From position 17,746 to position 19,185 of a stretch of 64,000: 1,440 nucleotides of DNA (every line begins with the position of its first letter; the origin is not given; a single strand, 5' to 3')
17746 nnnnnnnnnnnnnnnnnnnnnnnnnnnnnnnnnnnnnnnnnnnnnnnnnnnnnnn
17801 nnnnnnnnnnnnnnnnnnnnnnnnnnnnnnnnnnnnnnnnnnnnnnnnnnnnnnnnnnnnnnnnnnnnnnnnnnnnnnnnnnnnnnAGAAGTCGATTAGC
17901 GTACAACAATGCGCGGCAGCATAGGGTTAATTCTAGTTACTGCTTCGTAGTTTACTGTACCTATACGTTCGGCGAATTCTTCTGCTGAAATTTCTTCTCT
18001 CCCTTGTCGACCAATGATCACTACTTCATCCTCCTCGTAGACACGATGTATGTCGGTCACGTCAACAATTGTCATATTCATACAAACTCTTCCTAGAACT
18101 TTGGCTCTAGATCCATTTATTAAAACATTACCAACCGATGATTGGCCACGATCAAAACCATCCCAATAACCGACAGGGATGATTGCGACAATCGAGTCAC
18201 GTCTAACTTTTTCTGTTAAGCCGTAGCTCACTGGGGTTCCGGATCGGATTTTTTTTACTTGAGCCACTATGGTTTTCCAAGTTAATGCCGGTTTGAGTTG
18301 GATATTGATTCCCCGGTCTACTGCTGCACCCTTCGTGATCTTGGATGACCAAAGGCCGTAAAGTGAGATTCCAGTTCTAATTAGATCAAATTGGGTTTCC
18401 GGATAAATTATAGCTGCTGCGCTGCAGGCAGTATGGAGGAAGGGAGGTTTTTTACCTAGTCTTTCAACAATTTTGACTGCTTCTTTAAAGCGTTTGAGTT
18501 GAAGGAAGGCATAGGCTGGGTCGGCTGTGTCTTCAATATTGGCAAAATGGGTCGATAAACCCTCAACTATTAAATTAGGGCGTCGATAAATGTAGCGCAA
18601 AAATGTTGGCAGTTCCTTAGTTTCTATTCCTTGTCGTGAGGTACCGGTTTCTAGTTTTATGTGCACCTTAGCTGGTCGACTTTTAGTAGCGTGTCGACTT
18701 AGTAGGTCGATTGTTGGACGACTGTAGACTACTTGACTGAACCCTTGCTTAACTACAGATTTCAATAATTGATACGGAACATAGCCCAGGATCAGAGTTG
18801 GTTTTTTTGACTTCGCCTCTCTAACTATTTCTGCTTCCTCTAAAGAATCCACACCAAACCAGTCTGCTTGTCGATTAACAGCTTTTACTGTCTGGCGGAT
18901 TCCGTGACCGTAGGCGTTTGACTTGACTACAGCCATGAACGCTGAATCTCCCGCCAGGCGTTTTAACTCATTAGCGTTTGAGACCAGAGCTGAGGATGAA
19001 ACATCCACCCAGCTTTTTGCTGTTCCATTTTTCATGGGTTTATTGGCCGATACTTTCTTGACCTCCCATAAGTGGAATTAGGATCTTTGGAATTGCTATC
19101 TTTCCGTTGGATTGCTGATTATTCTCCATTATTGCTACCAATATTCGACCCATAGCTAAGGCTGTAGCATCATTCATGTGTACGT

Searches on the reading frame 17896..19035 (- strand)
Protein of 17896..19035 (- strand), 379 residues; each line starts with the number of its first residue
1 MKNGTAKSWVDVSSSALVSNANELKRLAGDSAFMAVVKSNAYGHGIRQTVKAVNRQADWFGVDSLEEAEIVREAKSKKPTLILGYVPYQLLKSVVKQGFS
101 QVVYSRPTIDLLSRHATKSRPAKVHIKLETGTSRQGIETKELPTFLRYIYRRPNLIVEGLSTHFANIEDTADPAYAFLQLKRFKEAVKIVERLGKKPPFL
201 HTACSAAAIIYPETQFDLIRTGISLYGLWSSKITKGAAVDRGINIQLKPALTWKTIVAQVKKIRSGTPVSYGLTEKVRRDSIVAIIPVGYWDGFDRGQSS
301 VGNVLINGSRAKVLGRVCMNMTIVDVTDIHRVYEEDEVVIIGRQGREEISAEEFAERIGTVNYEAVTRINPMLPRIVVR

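Call 3: search_protein_families(library=pfam, proteins=[window:17896-19035:-], max_evalue=1)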
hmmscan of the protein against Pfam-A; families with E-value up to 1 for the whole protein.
window:17896-19035:- (379 aa): 2 families
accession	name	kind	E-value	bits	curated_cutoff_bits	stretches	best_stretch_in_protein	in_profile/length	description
PF01168.26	Ala_racemase_N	-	3.3e-54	184.3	24.1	1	13-228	2-218/220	Alanine racemase, N-terminal domain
PF00842.27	Ala_racemase_C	-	2.9e-41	140.5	25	1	250-376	1-126/127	Alanine racemase, C-terminal domain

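Call 4: search_protein_families(library=ncbifam, proteins=[window:17896-19035:-], max_evalue=1)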
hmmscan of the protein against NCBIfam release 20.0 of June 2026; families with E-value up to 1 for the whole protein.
window:17896-19035:- (379 aa): 10 families
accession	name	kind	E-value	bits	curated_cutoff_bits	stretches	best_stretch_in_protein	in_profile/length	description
TIGR00492.1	alr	equivalog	5.5e-91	305.2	168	1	8-378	3-368/369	alanine racemase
NF033131.1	vanT-G-Cterm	exception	1.8e-80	270.6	460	1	7-376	2-367/368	serine racemase VanT catalytic subunit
NF008897.0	PRK11930.1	equivalog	1.8e-69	234.7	804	1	9-376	461-818/822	bifunctional UDP-N-acetylmuramoyl-tripeptide:D-alanyl-D-alanine ligase/alanine racemase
NF009879.0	PRK13340.1-4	subfamily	2.8e-50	171.3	434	1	6-369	40-396/406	alanine racemase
NF033132.1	vanT-CELN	equivalog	1.1e-45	156.3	900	1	10-370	342-690/697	membrane-bound serine racemase VanT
NF002970.2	PRK03646.1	exception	8.5e-45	153.3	600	1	12-374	9-352/356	catabolic alanine racemase DadX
NF000791.0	PRK00053.2-2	equivalog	1e-36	126.9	218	1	10-378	4-340/340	alanine racemase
NF000792.0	PRK00053.2-3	equivalog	7.9e-35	120.6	384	1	10-370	6-351/360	alanine racemase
NF033133.1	vanT-L-cat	exception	8.8e-27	94.3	750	1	16-330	16-325/366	serine racemase VanT-L catalytic subunit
NF005660.0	PRK07445.1-2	equivalog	0.017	14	525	1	249-352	188-300/397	O-succinylbenzoic acid--CoA ligase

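Call 11: find_homologous_proteins(query=window:17896-19035:-, max_evalue=1e-40)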
Query window:17896-19035:- (379 aa): 7591 proteins with E <= 1e-40 among 8000 candidates; the best 120 are listed.
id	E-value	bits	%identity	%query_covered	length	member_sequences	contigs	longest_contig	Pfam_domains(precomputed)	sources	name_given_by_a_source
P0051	5.9e-239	810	98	100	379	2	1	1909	PF00842.28,PF01168.27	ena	-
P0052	4.1e-203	692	81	99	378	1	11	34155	PF00842.28,PF01168.27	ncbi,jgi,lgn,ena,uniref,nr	ncbi:alanine racemase [Candidatus Uhrbacteria bacterium CG_4_10_14_0_8_um_filter_58_22]|uniref:Alani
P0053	2.4e-165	568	66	98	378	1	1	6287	PF00842.28,PF01168.27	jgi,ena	-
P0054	2.2e-163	562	66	97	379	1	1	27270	PF00842.28,PF01168.27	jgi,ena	-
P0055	9.2e-159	546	64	100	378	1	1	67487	PF00842.28,PF01168.27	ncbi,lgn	ncbi:MAG: alanine racemase [bacterium]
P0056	1.1e-157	543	65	97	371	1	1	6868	PF00842.28,PF01168.27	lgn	-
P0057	5.9e-157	540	64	99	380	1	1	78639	PF00842.28,PF01168.27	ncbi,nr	ncbi:MAG: alanine racemase [Patescibacteria group bacterium]|nr:alanine racemase [Patescibacteria gr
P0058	2.1e-154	532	64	98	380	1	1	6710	PF00842.28,PF01168.27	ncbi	-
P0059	1.3e-153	529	62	99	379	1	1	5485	PF00842.28,PF01168.27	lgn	-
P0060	4.0e-150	518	63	98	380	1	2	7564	PF00842.28,PF01168.27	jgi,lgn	-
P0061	8.1e-150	517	62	98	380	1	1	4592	PF00842.28,PF01168.27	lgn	-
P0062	2.2e-149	516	62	100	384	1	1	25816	PF00842.28,PF01168.27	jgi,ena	-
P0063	1.4e-147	510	60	99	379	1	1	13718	PF00842.28,PF01168.27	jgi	jgi:alanine racemase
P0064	8.9e-147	507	62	98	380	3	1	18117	PF00842.28,PF01168.27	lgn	-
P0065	2.4e-146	506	62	99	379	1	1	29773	PF00842.28,PF01168.27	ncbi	ncbi:alanine racemase [Patescibacteria group bacterium]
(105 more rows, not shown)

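Call 12: find_encoding_contigs(protein=P0051, flank=6000, max_places=4)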
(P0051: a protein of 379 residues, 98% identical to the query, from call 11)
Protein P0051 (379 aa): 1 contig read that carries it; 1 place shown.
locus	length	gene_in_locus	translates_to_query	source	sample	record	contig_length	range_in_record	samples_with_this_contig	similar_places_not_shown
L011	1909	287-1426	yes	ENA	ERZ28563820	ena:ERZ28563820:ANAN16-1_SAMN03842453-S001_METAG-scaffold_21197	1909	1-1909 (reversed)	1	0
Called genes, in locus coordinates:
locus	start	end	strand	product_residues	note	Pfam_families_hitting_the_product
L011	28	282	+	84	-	PF00587:tRNA-synt_2b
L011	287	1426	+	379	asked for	PF01168:Ala_racemase_N, PF00842:Ala_racemase_C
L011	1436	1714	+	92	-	PF01820:Dala_Dala_lig_N, PF07478:Dala_Dala_lig_C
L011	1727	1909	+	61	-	?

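Call 13: find_encoding_contigs(protein=P0052, flank=6000, max_places=3)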
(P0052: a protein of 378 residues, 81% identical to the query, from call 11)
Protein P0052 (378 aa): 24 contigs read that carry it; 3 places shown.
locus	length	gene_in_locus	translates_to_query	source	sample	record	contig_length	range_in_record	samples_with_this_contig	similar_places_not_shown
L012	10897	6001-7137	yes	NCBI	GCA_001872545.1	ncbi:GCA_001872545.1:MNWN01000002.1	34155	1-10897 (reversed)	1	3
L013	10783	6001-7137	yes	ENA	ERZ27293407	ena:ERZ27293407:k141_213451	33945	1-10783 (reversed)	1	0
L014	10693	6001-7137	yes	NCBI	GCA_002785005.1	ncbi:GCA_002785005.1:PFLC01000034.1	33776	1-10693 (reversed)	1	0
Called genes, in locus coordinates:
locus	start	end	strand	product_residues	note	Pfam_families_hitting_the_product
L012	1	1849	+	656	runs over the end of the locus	PF03717:PBP_dimer, PF00905:Transpeptidase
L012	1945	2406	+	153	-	PF03449:GreA_GreB_N, PF01272:GreA_GreB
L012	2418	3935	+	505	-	PF01336:tRNA_anti-codon, PF00152:tRNA-synt_2, PF01409:tRNA-synt_2d (faint)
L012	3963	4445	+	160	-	PF01467:CTP_transf_like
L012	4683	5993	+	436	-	PF02403:Seryl_tRNA_N, PF00587:tRNA-synt_2b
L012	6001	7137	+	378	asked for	PF01168:Ala_racemase_N, PF00842:Ala_racemase_C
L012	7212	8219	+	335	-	-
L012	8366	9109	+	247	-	PF13098:Thioredoxin_2, PF13462:Thioredoxin_4, PF01323:DSBA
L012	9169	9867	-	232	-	PF00872:Transposase_mut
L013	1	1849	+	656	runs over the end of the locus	PF03717:PBP_dimer, PF00905:Transpeptidase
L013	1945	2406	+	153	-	PF03449:GreA_GreB_N, PF01272:GreA_GreB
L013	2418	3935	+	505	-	PF01336:tRNA_anti-codon, PF00152:tRNA-synt_2, PF01409:tRNA-synt_2d (faint)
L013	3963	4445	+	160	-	PF01467:CTP_transf_like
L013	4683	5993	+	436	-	PF02403:Seryl_tRNA_N, PF00587:tRNA-synt_2b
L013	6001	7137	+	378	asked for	PF01168:Ala_racemase_N, PF00842:Ala_racemase_C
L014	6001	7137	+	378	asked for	PF01168:Ala_racemase_N, PF00842:Ala_racemase_C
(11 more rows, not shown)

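Call 14: find_encoding_contigs(protein=P0055, flank=6000, max_places=2)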
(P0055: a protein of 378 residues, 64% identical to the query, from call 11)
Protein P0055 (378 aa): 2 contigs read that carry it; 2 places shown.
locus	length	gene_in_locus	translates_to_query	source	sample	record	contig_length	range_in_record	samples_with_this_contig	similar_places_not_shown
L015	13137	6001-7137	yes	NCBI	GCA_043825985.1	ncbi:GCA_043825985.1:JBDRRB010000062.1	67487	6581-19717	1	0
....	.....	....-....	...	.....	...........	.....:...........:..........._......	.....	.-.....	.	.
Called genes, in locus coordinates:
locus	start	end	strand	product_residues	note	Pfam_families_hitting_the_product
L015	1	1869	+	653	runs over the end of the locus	PF03717:PBP_dimer, PF00905:Transpeptidase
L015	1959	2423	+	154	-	PF03449:GreA_GreB_N, PF01272:GreA_GreB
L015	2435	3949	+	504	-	PF01336:tRNA_anti-codon, PF00152:tRNA-synt_2, PF01409:tRNA-synt_2d (faint)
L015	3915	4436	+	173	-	PF01467:CTP_transf_like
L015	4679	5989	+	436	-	PF02403:Seryl_tRNA_N, PF00587:tRNA-synt_2b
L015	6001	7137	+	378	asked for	PF01168:Ala_racemase_N, PF00842:Ala_racemase_C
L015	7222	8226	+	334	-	PF08478:POTRA_1 (faint)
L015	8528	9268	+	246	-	PF13098:Thioredoxin_2, PF13462:Thioredoxin_4, PF01323:DSBA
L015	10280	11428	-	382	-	PF01551:Peptidase_M23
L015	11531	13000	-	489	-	PF00749:tRNA-synt_1c, PF19269:Anticodon_2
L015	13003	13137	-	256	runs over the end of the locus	PF03808:Glyco_tran_WecG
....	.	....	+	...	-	?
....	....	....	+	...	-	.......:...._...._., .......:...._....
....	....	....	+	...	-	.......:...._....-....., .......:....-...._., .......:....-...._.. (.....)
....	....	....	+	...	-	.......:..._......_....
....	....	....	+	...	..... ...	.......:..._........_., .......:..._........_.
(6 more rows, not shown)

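Call 15: find_encoding_contigs(protein=P0057, flank=6000, max_places=2)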
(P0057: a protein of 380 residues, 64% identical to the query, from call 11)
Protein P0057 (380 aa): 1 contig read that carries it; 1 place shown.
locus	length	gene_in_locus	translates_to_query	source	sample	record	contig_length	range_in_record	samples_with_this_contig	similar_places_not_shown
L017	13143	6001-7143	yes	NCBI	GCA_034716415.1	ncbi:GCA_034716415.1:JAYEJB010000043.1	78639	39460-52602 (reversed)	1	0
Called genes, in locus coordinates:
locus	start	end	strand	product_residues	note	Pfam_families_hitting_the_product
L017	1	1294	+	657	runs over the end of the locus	PF03717:PBP_dimer, PF00905:Transpeptidase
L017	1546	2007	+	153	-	PF03449:GreA_GreB_N, PF01272:GreA_GreB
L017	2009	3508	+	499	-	PF01336:tRNA_anti-codon, PF00152:tRNA-synt_2, PF01409:tRNA-synt_2d (faint)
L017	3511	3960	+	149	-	PF01467:CTP_transf_like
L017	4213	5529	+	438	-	PF02403:Seryl_tRNA_N, PF00587:tRNA-synt_2b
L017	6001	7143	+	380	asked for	PF01168:Ala_racemase_N, PF00842:Ala_racemase_C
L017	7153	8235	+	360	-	PF01820:Dala_Dala_lig_N, PF02786:CPSase_L_D2, PF07478:Dala_Dala_lig_C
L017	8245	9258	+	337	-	-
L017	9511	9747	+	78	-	PF14242:DUF4342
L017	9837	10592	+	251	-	PF13098:Thioredoxin_2, PF13462:Thioredoxin_4, PF01323:DSBA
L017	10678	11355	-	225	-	-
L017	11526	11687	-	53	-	-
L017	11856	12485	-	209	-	-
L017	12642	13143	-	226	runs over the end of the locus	-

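Call 16: find_encoding_contigs(protein=P0054, flank=6000, max_places=2)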
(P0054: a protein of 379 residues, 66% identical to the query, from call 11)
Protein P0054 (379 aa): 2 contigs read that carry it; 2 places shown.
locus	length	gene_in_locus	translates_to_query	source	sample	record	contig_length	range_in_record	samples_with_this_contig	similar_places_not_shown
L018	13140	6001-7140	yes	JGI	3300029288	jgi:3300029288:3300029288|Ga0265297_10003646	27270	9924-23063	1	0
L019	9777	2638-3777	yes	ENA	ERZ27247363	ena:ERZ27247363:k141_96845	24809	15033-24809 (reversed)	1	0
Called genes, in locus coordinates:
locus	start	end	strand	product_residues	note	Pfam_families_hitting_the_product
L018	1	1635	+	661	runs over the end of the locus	PF03717:PBP_dimer, PF00905:Transpeptidase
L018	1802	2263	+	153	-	PF03449:GreA_GreB_N, PF01272:GreA_GreB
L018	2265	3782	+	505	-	PF01336:tRNA_anti-codon, PF00152:tRNA-synt_2, PF01409:tRNA-synt_2d (faint)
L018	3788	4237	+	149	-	PF01467:CTP_transf_like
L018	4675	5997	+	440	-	PF02403:Seryl_tRNA_N, PF00587:tRNA-synt_2b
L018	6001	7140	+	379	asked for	PF01168:Ala_racemase_N, PF00842:Ala_racemase_C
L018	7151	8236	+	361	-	PF01820:Dala_Dala_lig_N, PF02786:CPSase_L_D2, PF02222:ATP-grasp (weak), PF07478:Dala_Dala_lig_C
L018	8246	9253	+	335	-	-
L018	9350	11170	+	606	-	PF00004:AAA, PF17862:AAA_lid_3, PF01434:Peptidase_M41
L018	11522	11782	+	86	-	PF14242:DUF4342 (weak)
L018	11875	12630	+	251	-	PF13098:Thioredoxin_2, PF13462:Thioredoxin_4, PF01323:DSBA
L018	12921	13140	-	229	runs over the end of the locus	-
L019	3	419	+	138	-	?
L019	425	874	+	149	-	PF01467:CTP_transf_like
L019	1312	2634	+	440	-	PF02403:Seryl_tRNA_N, PF00587:tRNA-synt_2b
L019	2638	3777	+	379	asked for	PF01168:Ala_racemase_N, PF00842:Ala_racemase_C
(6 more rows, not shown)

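Call 21: find_related_loci(query=window:17896-19035:-, collection=genome_contigs, flank=4000)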
Query window:17896-19035:- (379 aa) in genome_contigs; peptide patterns used: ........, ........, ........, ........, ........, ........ (x = any residue, [..] = any of these).
600 stretches matched a pattern (row limit reached: there are more); 440 encode a relative of the query (tblastn E <= 1e-3); the best 80 are kept; 80 distinct loci.
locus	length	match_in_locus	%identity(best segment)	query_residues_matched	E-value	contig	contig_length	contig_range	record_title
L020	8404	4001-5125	59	5-378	2e-146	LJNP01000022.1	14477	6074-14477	MAG: Parcubacteria bacterium SG8_24 WOR_8-12_3927, whole genome shotgun sequence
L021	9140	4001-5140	57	1-378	2e-145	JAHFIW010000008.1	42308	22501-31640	MAG: bacterium isolate nzgw371 NODE_1146_length_42309_cov_3.923438, whole genome shotgun sequence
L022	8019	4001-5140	56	1-378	2e-138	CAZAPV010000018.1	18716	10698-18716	MAG TPA_asm: uncultured Gammaproteobacteria bacterium isolate SRP193066_co2_451 genome assembly, contig: NODE_1578_lengt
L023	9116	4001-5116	58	7-378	4e-138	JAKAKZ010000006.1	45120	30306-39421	MAG: bacterium isolate WY5.bin104 NODE_1127_length_45120_cov_1.880181, whole genome shotgun sequence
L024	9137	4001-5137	52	7-379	8e-135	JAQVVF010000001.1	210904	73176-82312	MAG: Patescibacteria group bacterium isolate STF1_73 NODE_49_length_210904_cov_5.972502_Sandtown_F1, whole genome shotgu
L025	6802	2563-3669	56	7-376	4e-134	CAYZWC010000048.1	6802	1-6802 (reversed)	MAG TPA_asm: uncultured Gammaproteobacteria bacterium isolate SRP141376_co1_229 genome assembly, contig: NODE_18949_leng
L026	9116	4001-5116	52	7-378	1e-128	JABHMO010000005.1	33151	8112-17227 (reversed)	MAG: Candidatus Falkowbacteria bacterium isolate SI037S2_bin7 k141_175302, whole genome shotgun sequence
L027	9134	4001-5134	51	7-377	7e-128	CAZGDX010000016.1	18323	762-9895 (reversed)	MAG TPA_asm: uncultured Gammaproteobacteria bacterium isolate binchicken_co274_39 genome assembly, contig: NODE_7764_len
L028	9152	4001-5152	52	6-378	8e-128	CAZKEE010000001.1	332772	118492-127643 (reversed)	MAG TPA_asm: uncultured Gammaproteobacteria bacterium isolate binchicken_co185_197 genome assembly, contig: NODE_32_leng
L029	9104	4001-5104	51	7-376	3e-127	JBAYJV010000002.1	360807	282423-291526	MAG: Candidatus Paceibacterota bacterium isolate SO_2016_GW1_64 scaffold00029_OW334_2016, whole genome shotgun sequence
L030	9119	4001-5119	53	7-377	2e-125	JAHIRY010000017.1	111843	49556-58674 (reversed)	MAG: Patescibacteria group bacterium isolate MM_PC_MetaG.mb.147 MM_PC_MetaG.mb.147_k141_656044, whole genome shotgun seq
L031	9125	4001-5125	53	7-377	2e-125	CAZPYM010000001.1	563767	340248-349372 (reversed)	MAG TPA_asm: uncultured Gammaproteobacteria bacterium isolate SRP178699_co1_170 genome assembly, contig: NODE_1_length_5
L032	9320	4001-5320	47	1-377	2e-125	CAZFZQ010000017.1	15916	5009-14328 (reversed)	MAG TPA_asm: uncultured Gammaproteobacteria bacterium isolate binchicken_co266_189 genome assembly, contig: NODE_6138_le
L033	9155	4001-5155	50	4-378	5e-124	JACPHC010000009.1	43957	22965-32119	MAG: Parcubacteria group bacterium isolate NC_groundwater_404_Ag_B-0.1um_40_17 GD18-4_B1_scaffold_1253792, whole genome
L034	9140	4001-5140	52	1-378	1e-123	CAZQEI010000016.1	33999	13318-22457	MAG TPA_asm: uncultured Gammaproteobacteria bacterium isolate SRP272421_co2_478 genome assembly, contig: NODE_2712_lengt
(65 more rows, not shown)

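Call 30: find_homologous_proteins(query=L018:7151-8233:+, max_evalue=1e-30)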
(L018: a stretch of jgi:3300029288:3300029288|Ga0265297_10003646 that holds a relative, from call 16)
Query L018:7151-8233:+ (361 aa): 8000 proteins with E <= 1e-30 among 8000 candidates; the best 120 are listed.
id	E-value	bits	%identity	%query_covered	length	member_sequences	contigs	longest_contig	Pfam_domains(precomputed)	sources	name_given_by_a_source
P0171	3.3e-237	804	100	100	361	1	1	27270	PF01820.28,PF02786.23,PF02222.28,PF07478.19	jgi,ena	-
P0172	2.6e-212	722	89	100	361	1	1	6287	PF01820.28,PF02786.23,PF07478.19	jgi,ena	-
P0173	3.8e-177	607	73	99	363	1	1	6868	PF01820.28,PF02786.23,PF07478.19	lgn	-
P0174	1.1e-167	576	71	100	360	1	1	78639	PF01820.28,PF02786.23,PF07478.19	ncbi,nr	ncbi:MAG: D-alanine--D-alanine ligase family protein [Patescibacteria group bacterium]|nr:D-alanine-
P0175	2.1e-166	571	70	99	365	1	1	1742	PF01820.28,PF02786.23,PF07478.19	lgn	-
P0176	4.7e-165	567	70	99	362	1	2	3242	PF01820.28,PF02786.23,PF07478.19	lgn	-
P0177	2.6e-157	541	66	99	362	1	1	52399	PF01820.28,PF02786.23,PF07478.19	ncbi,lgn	-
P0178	9.7e-132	457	58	99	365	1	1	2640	PF01820.28,PF02786.23,PF02222.28,PF07478.19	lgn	-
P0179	3.7e-131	455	59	99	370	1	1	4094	PF01820.28,PF02786.23,PF02222.28,PF07478.19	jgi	jgi:D-alanine-D-alanine ligase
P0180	8.5e-131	454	58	99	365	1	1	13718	PF01820.28,PF02786.23,PF07478.19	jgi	jgi:D-alanine-D-alanine ligase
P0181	3.6e-128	446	58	99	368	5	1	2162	PF01820.28,PF02786.23,PF02222.28,PF07478.19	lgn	-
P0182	5.5e-128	445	57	99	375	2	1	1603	PF01820.28,PF02786.23,PF02222.28,PF07478.19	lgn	-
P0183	1.8e-127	443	56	99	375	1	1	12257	PF01820.28,PF02786.23,PF02222.28,PF07478.19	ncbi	-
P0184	7.6e-126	438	55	99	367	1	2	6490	PF01820.28,PF02786.23,PF02222.28,PF07478.19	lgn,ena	-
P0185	3.7e-125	436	57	99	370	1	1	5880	PF01820.28,PF02786.23,PF02222.28,PF07478.19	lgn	-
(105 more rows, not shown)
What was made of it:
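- Tried and rejected: A protein search with the closest full-length Ddl returned nothing named for this organism or its sister in the best 120 (call 30).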

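Call 51: find_encoding_contigs(protein=P0062, flank=4000, max_places=1)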
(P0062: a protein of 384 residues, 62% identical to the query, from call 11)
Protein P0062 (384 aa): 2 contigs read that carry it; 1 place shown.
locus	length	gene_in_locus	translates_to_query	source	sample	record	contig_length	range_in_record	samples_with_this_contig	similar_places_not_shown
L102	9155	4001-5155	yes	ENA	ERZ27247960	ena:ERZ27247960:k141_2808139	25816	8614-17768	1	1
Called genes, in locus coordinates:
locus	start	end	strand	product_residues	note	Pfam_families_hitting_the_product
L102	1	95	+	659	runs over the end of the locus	PF03717:PBP_dimer, PF00905:Transpeptidase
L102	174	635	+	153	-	PF03449:GreA_GreB_N, PF01272:GreA_GreB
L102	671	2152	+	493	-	PF01336:tRNA_anti-codon, PF00152:tRNA-synt_2, PF01409:tRNA-synt_2d (faint)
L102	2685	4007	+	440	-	PF02403:Seryl_tRNA_N, PF00587:tRNA-synt_2b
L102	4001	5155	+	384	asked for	PF01168:Ala_racemase_N, PF00842:Ala_racemase_C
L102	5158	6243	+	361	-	PF01820:Dala_Dala_lig_N, PF02222:ATP-grasp (weak), PF02786:CPSase_L_D2 (weak), PF07478:Dala_Dala_lig_C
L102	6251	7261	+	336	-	-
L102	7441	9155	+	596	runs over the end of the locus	PF06480:FtsH_ext (weak), PF00004:AAA, PF17862:AAA_lid_3, PF01434:Peptidase_M41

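Call 52: find_encoding_contigs(protein=P0065, flank=4000, max_places=1)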
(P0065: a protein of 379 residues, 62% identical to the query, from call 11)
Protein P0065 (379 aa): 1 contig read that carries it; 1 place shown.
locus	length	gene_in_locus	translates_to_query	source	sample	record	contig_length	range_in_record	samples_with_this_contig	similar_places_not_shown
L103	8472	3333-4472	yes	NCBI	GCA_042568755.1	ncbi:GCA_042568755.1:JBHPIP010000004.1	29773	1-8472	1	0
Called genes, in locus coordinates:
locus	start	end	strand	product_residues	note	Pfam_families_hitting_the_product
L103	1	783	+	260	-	PF00152:tRNA-synt_2, PF01409:tRNA-synt_2d (faint)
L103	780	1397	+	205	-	PF01725:Ham1p_like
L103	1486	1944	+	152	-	PF01467:CTP_transf_like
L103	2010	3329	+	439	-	PF02403:Seryl_tRNA_N, PF00587:tRNA-synt_2b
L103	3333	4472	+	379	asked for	PF01168:Ala_racemase_N, PF00842:Ala_racemase_C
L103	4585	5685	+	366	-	PF01820:Dala_Dala_lig_N, PF02786:CPSase_L_D2, PF07478:Dala_Dala_lig_C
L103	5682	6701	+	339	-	-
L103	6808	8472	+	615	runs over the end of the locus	PF06480:FtsH_ext (faint), PF13191:AAA_16 (faint), PF00004:AAA, PF07728:AAA_5 (faint), PF17862:AAA_lid_3, PF01434:Peptidase_M41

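Call 53: find_encoding_contigs(protein=P0064, flank=4000, max_places=1)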
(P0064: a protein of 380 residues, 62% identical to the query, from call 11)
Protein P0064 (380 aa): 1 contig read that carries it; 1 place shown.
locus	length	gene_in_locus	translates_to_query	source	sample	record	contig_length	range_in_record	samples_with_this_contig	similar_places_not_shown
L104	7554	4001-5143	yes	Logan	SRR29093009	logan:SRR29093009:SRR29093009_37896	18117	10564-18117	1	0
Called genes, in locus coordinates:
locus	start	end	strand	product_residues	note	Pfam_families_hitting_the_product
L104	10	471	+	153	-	PF03449:GreA_GreB_N, PF01272:GreA_GreB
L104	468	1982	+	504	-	PF01336:tRNA_anti-codon, PF00152:tRNA-synt_2, PF01409:tRNA-synt_2d (faint)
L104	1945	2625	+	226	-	PF01725:Ham1p_like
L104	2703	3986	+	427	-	PF02403:Seryl_tRNA_N, PF00587:tRNA-synt_2b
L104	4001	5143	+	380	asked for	PF01168:Ala_racemase_N, PF00842:Ala_racemase_C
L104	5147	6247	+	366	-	PF01820:Dala_Dala_lig_N, PF02222:ATP-grasp (weak), PF02786:CPSase_L_D2 (weak), PF07478:Dala_Dala_lig_C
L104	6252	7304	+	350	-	-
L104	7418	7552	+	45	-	?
